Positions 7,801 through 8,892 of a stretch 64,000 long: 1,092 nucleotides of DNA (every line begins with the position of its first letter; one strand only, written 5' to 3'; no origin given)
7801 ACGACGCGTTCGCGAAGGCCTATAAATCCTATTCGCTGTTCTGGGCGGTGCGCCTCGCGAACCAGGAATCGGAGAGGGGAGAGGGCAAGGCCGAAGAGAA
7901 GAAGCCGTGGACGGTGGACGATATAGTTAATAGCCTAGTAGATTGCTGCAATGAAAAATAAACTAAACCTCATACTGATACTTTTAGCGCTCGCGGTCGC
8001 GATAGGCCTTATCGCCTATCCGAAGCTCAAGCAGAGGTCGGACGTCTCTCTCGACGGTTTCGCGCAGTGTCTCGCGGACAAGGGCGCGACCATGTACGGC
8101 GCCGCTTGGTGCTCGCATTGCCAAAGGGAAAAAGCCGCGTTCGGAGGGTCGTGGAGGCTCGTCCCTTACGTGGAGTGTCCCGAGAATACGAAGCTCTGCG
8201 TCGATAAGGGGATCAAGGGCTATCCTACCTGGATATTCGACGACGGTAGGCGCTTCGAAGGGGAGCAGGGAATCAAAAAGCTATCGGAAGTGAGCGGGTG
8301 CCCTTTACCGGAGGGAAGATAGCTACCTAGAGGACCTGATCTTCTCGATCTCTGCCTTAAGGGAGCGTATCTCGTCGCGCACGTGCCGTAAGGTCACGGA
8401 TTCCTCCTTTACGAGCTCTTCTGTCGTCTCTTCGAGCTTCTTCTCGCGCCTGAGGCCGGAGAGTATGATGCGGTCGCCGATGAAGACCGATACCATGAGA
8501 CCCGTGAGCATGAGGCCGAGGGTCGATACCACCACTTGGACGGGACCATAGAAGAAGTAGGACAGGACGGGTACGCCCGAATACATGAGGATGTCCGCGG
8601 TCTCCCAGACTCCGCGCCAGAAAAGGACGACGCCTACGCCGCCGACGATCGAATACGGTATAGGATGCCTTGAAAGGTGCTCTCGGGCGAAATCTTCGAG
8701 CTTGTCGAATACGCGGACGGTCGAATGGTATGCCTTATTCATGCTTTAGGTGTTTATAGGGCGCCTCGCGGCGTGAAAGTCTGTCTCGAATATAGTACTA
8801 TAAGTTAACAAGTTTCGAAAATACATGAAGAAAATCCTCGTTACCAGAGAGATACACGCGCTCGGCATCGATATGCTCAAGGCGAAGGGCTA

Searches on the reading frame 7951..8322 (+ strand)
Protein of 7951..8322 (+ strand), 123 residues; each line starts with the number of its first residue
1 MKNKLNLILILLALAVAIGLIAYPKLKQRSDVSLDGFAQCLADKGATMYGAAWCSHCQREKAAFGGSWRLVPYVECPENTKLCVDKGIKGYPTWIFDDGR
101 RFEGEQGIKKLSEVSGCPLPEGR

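Call 63: search_protein_families(library=pfam, proteins=[window:7951-8322:+], max_evalue=0.01)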
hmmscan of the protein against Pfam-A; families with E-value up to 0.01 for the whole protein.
window:7951-8322:+ (123 aa): 2 families
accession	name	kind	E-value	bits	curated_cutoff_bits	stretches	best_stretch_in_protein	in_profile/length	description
PF00085.26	Thioredoxin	-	0.00019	21.8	23.5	1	49-111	25-94/103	Thioredoxin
PF13098.12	Thioredoxin_2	-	0.0098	16.7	27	0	57-110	50-99/104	Thioredoxin-like domain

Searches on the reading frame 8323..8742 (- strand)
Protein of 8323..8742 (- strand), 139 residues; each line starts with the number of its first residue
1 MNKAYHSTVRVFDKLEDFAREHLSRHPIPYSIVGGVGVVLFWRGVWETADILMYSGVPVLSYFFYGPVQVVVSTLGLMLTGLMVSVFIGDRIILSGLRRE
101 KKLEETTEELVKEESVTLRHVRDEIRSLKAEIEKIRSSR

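Call 63: search_protein_families(library=pfam, proteins=[window:8323-8742:-], max_evalue=0.01)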
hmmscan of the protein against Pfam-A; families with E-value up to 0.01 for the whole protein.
window:8323-8742:- (139 aa): 1 family
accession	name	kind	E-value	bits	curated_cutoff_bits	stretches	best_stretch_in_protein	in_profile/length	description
PF15993.10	Fuseless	-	0.00047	20.1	25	1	30-80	245-291/298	Fuseless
